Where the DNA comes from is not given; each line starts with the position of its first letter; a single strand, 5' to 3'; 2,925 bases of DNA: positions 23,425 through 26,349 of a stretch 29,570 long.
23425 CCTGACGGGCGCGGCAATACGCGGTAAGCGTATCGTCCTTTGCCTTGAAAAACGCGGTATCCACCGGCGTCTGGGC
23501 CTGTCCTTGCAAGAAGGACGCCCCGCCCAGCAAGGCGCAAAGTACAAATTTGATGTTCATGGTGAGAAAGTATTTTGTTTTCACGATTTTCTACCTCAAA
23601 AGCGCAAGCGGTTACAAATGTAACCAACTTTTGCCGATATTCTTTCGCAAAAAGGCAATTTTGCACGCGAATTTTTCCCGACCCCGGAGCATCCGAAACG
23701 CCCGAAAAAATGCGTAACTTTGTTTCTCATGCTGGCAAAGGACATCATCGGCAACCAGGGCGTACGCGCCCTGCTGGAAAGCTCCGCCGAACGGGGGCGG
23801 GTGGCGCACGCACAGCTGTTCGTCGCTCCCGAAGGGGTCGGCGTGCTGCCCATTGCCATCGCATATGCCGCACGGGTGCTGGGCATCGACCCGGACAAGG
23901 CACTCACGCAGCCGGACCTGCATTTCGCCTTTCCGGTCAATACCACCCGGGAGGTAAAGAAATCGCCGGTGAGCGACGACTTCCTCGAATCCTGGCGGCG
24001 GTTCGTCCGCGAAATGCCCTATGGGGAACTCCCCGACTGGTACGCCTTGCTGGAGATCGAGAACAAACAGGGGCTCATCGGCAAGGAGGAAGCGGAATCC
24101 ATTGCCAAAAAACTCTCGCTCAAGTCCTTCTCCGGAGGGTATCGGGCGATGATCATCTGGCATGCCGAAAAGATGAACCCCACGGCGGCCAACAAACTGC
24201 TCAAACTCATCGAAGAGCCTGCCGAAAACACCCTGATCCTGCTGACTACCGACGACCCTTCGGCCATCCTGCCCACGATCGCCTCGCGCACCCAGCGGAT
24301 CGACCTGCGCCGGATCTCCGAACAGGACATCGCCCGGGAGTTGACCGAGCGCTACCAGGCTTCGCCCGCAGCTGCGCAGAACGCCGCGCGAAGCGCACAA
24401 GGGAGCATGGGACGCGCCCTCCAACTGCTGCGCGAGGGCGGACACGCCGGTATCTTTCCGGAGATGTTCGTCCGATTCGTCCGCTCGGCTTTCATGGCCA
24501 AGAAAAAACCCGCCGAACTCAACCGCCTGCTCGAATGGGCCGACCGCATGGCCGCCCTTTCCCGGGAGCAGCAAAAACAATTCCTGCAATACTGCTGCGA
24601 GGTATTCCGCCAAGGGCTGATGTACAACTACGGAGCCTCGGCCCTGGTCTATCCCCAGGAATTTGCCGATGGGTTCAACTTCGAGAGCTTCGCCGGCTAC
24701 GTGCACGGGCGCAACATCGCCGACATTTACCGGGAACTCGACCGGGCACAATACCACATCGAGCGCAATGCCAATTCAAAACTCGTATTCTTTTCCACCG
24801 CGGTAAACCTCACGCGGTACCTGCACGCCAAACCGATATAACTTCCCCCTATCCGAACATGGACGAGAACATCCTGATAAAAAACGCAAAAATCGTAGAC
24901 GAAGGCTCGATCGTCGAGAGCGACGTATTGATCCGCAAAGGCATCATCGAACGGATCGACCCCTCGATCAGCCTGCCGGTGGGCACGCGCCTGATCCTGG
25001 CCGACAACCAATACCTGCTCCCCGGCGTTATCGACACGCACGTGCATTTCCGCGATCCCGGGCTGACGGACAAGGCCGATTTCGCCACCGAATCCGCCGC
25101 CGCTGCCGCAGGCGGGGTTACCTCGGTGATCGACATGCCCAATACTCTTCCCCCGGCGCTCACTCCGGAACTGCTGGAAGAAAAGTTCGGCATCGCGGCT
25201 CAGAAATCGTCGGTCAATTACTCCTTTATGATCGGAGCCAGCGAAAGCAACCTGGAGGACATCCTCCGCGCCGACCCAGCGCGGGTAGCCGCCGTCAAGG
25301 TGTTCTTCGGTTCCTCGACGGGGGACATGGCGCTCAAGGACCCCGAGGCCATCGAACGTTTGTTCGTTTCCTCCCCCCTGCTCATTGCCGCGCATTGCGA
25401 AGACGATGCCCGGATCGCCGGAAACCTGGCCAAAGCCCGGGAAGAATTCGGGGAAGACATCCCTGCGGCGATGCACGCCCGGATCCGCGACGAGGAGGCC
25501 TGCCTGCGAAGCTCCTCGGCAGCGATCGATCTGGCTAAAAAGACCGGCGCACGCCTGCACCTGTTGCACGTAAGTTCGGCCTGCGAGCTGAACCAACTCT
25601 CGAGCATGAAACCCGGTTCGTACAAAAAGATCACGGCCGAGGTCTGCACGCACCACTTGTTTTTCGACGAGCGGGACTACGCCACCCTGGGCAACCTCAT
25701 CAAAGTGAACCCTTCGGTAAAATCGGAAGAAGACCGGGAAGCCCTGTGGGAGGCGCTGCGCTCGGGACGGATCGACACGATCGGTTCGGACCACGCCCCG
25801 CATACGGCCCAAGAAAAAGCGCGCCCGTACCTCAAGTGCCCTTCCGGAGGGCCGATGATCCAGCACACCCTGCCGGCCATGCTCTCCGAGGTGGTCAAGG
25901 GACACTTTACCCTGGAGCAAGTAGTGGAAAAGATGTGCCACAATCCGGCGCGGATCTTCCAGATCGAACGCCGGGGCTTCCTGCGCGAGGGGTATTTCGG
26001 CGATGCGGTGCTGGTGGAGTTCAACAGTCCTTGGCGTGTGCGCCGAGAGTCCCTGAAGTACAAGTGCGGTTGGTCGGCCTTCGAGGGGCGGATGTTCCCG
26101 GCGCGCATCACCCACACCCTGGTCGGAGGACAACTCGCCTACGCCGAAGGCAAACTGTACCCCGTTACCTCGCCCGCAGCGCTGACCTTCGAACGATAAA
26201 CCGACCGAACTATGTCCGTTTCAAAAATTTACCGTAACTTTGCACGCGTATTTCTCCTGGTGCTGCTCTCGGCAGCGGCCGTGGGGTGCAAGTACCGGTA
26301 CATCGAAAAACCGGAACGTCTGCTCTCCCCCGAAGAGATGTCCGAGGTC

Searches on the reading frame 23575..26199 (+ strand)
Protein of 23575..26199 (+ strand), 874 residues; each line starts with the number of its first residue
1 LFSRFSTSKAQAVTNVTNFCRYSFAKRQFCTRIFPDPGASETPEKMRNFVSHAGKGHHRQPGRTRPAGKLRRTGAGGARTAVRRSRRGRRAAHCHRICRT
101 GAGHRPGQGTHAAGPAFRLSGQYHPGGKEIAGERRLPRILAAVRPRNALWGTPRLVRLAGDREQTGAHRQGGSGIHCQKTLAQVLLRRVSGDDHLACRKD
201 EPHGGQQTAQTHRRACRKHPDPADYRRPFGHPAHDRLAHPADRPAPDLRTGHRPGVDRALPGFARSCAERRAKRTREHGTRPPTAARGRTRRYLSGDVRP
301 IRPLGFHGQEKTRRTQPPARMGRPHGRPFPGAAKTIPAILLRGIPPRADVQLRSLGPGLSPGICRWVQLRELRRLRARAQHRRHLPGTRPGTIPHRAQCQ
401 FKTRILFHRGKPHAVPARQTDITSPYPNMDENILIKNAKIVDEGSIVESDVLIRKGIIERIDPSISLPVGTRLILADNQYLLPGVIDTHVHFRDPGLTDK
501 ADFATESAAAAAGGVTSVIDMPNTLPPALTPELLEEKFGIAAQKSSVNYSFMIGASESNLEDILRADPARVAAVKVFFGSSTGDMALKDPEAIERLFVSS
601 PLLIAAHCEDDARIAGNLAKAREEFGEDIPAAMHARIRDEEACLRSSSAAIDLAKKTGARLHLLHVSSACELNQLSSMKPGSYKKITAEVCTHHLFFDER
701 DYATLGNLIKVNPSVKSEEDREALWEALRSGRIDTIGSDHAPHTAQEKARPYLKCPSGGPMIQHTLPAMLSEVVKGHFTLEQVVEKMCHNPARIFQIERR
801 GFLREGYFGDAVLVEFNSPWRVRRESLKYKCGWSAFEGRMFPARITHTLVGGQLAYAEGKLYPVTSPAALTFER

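Call 14: search_protein_families(library=pfam, proteins=[window:23575-26199:+], max_evalue=0.001)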
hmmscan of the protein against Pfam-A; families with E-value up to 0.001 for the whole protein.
window:23575-26199:+ (874 aa): 2 families
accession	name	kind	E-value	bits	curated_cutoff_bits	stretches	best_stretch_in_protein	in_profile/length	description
PF01979.26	Amidohydro_1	-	2.7e-20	73.3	25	1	480-854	1-344/345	Amidohydrolase family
PF07969.17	Amidohydro_3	-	2.4e-05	24.4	29.7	0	777-856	406-472/472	Amidohydrolase family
